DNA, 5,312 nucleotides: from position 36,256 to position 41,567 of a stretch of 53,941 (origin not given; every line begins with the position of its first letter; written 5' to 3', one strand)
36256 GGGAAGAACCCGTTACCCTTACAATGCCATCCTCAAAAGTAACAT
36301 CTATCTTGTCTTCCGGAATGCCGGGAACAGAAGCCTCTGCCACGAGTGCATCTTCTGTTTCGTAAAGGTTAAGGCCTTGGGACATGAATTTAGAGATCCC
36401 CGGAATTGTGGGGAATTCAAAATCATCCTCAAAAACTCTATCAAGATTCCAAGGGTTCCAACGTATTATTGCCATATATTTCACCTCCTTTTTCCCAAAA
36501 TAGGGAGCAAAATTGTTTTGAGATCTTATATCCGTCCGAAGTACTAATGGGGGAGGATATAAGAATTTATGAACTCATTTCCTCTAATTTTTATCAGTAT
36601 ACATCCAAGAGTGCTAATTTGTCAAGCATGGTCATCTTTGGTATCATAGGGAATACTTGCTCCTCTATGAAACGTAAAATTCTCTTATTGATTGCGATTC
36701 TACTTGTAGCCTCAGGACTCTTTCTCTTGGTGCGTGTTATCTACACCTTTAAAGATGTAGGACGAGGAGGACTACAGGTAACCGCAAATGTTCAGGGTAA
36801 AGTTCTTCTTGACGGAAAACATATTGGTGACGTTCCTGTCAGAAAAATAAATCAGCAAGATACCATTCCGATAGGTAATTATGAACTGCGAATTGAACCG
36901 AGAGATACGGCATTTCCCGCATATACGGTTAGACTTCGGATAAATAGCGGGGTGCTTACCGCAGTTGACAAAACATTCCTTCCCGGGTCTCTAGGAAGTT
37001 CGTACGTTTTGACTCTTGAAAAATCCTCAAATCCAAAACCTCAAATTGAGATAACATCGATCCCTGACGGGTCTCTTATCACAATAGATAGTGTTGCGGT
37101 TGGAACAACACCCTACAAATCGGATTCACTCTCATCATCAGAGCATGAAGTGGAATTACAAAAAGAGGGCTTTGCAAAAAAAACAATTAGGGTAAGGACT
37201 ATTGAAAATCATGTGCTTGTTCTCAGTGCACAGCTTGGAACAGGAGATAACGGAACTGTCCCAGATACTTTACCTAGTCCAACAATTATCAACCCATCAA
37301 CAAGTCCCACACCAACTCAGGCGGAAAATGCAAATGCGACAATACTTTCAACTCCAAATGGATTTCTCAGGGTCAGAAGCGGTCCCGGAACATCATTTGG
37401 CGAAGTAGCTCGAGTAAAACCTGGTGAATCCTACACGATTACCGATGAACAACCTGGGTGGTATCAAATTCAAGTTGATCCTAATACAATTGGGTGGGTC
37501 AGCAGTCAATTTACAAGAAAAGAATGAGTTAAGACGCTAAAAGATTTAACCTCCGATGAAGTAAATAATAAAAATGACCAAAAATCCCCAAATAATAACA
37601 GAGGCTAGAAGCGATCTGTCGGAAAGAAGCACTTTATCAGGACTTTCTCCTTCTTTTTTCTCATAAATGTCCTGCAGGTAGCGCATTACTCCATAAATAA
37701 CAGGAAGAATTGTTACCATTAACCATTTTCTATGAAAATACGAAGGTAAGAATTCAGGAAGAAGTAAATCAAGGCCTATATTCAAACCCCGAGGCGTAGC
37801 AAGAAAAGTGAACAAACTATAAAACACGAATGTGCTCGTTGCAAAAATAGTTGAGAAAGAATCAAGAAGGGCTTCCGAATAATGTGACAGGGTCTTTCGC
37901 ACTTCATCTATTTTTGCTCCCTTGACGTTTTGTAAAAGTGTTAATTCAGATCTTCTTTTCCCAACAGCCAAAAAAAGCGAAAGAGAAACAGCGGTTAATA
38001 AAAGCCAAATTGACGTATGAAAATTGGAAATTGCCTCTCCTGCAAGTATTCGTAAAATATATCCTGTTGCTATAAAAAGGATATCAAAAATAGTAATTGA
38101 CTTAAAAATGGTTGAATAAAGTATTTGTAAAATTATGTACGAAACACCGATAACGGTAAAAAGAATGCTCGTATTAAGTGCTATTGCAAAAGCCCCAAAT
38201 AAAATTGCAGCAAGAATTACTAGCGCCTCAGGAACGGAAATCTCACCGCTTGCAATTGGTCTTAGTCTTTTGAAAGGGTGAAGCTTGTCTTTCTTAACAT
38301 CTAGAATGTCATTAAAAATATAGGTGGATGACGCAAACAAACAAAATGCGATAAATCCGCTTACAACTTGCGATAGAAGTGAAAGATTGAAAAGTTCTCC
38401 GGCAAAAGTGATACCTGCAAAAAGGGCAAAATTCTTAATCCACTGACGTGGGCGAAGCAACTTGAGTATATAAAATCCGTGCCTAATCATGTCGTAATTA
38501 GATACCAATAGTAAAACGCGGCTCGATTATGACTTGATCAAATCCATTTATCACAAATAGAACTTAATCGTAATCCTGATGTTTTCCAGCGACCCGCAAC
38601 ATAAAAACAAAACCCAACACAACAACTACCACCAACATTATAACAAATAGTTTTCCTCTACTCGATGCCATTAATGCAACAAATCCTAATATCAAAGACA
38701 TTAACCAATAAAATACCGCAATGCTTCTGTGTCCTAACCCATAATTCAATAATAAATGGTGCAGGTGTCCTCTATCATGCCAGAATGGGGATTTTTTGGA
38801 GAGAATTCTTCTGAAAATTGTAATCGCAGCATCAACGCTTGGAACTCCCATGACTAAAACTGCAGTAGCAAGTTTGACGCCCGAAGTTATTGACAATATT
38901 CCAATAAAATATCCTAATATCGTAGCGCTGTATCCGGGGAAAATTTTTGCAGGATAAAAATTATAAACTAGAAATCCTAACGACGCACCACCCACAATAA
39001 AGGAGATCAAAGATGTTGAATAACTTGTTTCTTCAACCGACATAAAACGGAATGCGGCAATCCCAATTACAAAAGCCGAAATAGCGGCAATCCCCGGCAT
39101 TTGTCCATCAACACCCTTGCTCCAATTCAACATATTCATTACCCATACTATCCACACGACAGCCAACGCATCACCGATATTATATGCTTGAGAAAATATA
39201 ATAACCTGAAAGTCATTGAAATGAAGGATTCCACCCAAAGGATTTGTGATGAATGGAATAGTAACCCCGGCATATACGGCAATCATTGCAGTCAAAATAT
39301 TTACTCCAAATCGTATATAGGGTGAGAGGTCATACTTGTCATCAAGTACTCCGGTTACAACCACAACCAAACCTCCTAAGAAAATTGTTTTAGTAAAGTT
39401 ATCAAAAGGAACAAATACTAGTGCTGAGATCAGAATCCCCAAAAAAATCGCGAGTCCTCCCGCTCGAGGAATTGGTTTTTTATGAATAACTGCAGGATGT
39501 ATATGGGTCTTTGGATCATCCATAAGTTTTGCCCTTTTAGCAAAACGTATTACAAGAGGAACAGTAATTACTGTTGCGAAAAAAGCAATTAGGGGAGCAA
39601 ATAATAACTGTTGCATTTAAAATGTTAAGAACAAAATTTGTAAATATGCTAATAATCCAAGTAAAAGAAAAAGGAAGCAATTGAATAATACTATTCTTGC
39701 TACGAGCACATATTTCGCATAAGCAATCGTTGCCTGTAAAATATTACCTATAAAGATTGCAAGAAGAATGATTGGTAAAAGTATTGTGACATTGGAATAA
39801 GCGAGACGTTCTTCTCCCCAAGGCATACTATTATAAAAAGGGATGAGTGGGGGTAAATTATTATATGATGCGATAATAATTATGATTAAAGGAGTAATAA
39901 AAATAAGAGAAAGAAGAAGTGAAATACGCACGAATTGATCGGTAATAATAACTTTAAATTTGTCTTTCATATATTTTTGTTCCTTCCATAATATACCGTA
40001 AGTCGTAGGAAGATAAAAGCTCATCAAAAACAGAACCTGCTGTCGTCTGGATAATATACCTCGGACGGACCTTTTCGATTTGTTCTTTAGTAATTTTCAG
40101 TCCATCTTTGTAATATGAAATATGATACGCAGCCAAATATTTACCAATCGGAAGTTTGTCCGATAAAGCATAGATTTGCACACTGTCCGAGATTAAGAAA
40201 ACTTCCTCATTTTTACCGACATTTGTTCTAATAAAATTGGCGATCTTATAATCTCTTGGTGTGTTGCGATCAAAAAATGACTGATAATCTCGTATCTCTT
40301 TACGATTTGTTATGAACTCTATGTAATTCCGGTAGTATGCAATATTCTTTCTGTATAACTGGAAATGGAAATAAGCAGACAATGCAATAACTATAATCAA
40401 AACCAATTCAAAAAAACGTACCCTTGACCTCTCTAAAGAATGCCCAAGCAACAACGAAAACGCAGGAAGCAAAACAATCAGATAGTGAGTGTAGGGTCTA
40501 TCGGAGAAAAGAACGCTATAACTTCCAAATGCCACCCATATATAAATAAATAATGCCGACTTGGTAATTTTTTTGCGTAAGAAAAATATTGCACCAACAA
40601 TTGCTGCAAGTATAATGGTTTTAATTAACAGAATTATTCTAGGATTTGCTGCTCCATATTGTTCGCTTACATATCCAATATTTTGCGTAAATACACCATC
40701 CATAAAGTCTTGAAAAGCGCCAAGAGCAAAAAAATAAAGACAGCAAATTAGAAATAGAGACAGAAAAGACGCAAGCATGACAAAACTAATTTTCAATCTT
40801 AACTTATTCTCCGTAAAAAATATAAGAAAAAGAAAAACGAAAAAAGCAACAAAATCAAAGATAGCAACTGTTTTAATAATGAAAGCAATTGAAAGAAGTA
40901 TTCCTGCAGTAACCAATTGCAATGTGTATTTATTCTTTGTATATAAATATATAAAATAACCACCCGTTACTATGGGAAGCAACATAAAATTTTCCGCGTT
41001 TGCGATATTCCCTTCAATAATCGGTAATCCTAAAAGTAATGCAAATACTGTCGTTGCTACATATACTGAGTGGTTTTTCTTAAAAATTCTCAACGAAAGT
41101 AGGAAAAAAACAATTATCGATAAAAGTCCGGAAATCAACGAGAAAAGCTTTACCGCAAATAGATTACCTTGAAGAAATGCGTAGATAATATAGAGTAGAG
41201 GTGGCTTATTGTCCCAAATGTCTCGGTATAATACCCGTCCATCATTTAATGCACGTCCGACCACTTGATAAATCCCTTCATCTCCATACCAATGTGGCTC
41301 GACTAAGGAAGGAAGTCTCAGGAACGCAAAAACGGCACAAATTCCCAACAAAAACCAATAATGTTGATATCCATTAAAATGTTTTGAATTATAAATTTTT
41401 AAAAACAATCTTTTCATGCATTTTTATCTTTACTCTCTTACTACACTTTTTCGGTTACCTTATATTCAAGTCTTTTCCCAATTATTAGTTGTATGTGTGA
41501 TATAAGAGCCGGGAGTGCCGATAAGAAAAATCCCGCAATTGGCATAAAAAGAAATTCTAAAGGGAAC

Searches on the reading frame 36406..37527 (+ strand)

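Call 7: search_protein_families(library=pfam, proteins=[window:36406-37527:+], max_evalue=0.001)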
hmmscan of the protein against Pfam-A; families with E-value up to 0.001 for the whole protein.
window:36406-37527:+ (373 aa): 3 families
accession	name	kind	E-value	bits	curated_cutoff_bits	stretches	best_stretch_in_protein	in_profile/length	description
PF08308.17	PEGA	-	1.3e-13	51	20.8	1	213-265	3-57/71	PEGA domain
PF08239.17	SH3_3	-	4.2e-13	49.7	27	1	320-369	2-52/54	Bacterial SH3 domain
PF18348.7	SH3_16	-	0.00022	21.4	25.8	0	340-367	18-46/49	Bacterial dipeptidyl-peptidase Sh3 domain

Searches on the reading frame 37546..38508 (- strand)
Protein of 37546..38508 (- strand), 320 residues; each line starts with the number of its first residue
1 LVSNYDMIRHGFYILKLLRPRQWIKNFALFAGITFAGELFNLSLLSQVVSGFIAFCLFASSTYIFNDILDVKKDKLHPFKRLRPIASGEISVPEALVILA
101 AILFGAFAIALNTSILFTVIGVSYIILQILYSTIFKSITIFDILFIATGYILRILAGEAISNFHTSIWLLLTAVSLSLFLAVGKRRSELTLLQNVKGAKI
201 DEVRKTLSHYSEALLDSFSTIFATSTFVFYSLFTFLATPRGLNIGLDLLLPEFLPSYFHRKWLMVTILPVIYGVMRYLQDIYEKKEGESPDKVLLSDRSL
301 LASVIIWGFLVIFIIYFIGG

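Call 8: search_protein_families(library=pfam, proteins=[window:37546-38508:-], max_evalue=0.001)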
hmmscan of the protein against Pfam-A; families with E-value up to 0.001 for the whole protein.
window:37546-38508:- (320 aa): 1 family
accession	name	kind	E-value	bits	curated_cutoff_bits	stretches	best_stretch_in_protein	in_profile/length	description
PF01040.23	UbiA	-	5.7e-21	75.4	34.2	1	30-181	6-153/250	UbiA prenyltransferase family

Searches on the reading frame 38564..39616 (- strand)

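Call 8: search_protein_families(library=pfam, proteins=[window:38564-39616:-], max_evalue=0.001)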
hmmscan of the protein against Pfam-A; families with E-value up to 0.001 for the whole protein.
window:38564-39616:- (350 aa): 1 family
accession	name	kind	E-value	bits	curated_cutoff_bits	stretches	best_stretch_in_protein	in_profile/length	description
PF00953.26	Glycos_transf_4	-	1.1e-24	87.7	27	1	78-245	4-159/160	Glycosyl transferase family 4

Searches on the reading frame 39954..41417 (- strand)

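Call 8: search_protein_families(library=pfam, proteins=[window:39954-41417:-], max_evalue=0.001)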
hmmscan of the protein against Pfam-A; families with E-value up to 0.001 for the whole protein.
window:39954-41417:- (487 aa): 1 family
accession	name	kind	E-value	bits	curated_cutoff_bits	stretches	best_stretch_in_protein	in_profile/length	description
PF13231.12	PMT_2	-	1.7e-05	25.6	26.1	1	77-224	12-154/160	Dolichyl-phosphate-mannose-protein mannosyltransferase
